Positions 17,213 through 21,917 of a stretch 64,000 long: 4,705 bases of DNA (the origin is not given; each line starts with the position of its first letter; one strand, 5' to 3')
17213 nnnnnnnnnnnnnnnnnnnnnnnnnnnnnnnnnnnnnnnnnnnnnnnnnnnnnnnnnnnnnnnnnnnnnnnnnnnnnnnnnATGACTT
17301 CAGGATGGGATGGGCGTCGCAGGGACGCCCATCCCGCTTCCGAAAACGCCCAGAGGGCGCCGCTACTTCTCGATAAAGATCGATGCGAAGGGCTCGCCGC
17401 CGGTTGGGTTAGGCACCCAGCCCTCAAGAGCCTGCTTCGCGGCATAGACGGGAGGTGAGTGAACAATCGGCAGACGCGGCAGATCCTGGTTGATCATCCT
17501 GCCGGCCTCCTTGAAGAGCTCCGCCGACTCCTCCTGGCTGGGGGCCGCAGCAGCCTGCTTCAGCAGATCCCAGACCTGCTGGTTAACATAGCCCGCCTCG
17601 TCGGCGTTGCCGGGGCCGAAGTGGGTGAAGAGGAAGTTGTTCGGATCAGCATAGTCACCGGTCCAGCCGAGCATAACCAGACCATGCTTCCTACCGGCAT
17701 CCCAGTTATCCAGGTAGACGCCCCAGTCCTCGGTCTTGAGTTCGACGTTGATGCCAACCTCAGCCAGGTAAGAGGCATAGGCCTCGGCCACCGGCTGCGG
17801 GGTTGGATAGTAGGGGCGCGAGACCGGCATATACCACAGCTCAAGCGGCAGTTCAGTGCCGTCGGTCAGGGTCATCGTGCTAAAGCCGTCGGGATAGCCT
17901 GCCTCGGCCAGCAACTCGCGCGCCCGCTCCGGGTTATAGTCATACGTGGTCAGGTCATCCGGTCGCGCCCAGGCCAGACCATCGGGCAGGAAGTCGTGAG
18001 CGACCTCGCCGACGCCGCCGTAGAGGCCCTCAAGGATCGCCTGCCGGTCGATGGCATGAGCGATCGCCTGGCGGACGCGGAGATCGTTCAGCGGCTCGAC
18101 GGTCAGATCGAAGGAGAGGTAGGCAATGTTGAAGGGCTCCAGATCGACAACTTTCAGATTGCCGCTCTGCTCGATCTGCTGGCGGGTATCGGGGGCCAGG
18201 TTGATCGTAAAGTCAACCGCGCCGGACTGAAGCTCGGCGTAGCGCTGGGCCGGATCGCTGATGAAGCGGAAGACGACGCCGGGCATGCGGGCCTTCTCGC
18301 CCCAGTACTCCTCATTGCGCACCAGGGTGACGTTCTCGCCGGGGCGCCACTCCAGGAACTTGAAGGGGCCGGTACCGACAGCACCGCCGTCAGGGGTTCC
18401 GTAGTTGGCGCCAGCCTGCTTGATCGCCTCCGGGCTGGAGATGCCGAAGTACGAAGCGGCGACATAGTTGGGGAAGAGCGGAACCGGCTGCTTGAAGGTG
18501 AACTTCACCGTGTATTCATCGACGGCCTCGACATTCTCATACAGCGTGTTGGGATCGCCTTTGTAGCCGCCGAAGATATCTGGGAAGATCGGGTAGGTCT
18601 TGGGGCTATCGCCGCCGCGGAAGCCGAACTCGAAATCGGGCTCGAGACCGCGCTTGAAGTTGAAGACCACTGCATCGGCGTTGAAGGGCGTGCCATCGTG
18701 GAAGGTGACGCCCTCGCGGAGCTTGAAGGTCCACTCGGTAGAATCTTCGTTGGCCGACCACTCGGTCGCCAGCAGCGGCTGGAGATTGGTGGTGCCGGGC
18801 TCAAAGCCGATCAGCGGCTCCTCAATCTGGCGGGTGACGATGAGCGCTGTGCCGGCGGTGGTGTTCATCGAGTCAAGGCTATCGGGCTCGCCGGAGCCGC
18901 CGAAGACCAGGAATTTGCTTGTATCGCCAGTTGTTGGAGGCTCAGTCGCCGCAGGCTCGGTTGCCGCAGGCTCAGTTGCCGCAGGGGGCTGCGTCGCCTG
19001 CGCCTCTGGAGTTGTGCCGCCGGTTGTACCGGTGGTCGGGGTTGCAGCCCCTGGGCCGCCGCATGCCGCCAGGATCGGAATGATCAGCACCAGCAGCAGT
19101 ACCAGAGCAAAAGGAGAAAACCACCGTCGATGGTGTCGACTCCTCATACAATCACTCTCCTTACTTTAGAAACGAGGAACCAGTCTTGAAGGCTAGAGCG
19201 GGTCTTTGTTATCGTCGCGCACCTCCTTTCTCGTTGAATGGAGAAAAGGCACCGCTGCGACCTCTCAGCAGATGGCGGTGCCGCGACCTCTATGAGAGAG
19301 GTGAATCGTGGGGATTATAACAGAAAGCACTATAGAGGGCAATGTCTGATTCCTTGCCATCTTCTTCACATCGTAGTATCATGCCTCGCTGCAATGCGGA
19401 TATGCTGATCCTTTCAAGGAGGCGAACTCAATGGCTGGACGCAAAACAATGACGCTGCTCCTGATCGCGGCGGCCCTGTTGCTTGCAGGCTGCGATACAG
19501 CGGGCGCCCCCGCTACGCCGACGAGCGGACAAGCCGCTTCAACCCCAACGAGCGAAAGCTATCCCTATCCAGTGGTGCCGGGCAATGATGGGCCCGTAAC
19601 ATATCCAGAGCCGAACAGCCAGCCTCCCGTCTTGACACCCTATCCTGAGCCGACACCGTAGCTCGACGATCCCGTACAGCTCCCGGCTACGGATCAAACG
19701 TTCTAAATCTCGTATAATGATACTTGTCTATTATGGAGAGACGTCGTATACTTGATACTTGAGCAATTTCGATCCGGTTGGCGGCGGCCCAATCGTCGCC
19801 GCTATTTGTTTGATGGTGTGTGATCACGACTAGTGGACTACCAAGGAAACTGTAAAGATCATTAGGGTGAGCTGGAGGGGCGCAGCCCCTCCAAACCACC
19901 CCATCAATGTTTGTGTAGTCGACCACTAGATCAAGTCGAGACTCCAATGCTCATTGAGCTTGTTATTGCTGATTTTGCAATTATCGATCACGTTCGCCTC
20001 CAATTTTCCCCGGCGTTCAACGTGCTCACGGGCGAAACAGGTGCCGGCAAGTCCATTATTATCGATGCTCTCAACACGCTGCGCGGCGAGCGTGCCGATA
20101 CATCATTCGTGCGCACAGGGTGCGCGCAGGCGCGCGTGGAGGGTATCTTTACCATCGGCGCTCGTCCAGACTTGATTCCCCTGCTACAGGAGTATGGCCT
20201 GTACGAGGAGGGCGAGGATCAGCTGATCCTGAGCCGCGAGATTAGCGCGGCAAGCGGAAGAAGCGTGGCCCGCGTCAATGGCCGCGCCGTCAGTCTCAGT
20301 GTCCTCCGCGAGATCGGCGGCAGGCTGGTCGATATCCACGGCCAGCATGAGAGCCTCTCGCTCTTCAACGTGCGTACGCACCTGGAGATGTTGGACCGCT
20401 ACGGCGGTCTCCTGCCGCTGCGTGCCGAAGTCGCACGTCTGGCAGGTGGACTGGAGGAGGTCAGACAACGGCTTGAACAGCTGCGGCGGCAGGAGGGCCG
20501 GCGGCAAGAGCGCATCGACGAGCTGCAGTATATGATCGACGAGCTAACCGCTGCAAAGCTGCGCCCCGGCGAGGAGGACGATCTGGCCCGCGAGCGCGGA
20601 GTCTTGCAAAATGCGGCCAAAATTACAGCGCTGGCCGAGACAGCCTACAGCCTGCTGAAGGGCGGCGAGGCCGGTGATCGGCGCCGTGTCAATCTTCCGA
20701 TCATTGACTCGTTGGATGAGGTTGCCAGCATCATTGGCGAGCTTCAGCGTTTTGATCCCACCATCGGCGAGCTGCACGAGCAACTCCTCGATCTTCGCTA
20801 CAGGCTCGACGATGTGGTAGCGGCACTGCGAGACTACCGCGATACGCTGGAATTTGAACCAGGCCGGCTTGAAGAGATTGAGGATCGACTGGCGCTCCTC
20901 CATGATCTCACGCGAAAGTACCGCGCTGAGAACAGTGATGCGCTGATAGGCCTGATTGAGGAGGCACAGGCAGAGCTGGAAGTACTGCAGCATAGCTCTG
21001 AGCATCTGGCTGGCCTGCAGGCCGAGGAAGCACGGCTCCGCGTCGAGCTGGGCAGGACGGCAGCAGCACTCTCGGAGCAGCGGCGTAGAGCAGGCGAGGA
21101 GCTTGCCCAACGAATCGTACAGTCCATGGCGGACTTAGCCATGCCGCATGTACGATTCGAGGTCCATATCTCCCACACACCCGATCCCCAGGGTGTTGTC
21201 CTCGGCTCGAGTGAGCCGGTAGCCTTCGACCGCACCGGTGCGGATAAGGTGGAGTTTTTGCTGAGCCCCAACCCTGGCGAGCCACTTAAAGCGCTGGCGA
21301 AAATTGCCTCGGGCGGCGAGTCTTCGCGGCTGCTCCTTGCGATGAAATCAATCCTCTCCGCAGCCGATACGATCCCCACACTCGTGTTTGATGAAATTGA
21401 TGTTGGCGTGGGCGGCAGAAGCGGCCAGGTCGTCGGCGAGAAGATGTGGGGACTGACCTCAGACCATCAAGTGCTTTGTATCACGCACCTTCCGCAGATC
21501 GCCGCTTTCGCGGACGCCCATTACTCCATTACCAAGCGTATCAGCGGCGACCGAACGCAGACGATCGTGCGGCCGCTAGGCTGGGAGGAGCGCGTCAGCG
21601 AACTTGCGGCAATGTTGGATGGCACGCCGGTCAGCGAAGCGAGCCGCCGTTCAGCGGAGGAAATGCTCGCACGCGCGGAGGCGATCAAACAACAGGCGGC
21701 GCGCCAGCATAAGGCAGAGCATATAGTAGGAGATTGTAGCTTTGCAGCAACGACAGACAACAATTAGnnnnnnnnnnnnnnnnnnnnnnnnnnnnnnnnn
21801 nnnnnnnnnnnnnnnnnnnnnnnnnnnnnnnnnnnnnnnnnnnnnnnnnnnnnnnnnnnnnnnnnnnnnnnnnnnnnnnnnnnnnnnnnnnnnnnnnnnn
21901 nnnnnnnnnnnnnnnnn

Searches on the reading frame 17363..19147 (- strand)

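Call 56: search_protein_families(library=pfam, proteins=[window:17363-19147:-])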
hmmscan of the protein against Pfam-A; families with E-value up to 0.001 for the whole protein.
window:17363-19147:- (594 aa): 1 family
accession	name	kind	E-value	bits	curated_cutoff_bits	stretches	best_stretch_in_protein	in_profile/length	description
PF00496.27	SBP_bac_5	-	2.7e-106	356.2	32.4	1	122-515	2-366/368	Bacterial extracellular solute-binding proteins, family 5 Middle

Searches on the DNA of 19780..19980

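Call 21: search_rna_families(source=window, start=19780, end=19980, threshold=evalue, max_evalue=10)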
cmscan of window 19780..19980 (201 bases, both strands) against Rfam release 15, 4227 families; matches with E-value up to 10: 9.
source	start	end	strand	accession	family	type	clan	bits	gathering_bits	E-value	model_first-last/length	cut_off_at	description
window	19874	19899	+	RF01785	blv_FSE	Cis-reg; frameshift_element;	-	20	34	0.089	1-27/27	no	ribosomal frameshift site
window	19854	19912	-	RF00802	mir-207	Gene; miRNA;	-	17.3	88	0.72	1-78/78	no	mir-207 microRNA precursor family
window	19790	19903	+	RF03016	RT-12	Gene; sRNA;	-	13.8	44.2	4.1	1-117/117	no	RT-12 RNA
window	19862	19905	-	RF00945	mir-1226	Gene; miRNA;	-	13.2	95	8.4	1-75/75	no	mir-1226 microRNA precursor family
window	19861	19904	-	RF03778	mir-483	Gene; miRNA;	-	13.1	60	6.4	1-75/75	no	mir-483 microRNA precursor family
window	19863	19902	-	RF03833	mir-5928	Gene; miRNA;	-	12.8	59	9.8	1-75/75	no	mir-5928 microRNA precursor family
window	19863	19903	-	RF01021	mir-558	Gene; miRNA;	-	12.7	90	7.6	1-70/70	no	mir-558 microRNA precursor family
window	19851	19918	-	RF00659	mir-365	Gene; miRNA;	-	12.2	62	9.5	1-86/86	no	mir-365 microRNA precursor family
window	19819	19911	+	RF02466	Ms_AS-8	Gene; sRNA;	-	12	48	5.2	1-74/74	no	Actinobacteria sRNA Ms_AS-8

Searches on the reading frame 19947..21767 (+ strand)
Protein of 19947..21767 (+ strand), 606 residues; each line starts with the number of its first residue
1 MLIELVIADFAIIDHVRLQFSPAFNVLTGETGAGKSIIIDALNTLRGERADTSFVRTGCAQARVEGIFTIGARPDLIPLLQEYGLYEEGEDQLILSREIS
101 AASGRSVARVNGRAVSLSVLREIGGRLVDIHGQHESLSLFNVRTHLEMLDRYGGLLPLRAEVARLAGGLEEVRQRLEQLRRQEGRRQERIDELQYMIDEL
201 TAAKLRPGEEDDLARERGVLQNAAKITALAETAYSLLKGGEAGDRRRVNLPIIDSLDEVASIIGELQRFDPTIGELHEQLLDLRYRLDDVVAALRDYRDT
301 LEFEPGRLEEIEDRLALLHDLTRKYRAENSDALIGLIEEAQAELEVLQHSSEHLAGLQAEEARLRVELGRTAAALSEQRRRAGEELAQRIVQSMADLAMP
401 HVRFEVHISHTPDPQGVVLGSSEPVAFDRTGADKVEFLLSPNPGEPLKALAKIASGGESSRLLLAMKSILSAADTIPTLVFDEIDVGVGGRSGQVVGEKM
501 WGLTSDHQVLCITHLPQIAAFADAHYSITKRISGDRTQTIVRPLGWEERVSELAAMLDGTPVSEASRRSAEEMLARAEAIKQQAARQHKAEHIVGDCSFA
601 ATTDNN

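Call 15: search_protein_families(library=pfam, proteins=[window:19947-21767:+])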
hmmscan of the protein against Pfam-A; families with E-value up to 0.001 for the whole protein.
window:19947-21767:+ (606 aa): 3 families
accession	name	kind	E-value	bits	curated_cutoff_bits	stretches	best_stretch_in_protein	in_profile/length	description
PF02463.25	SMC_N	-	7.4e-12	45.6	40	1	2-531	2-214/220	RecF/RecN/SMC N terminal domain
PF13476.12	AAA_23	-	2.9e-07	31.8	27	1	5-44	2-41/201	AAA domain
PF13555.12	AAA_29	-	0.00016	21.8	27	1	13-45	12-45/61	P-loop containing region of AAA domain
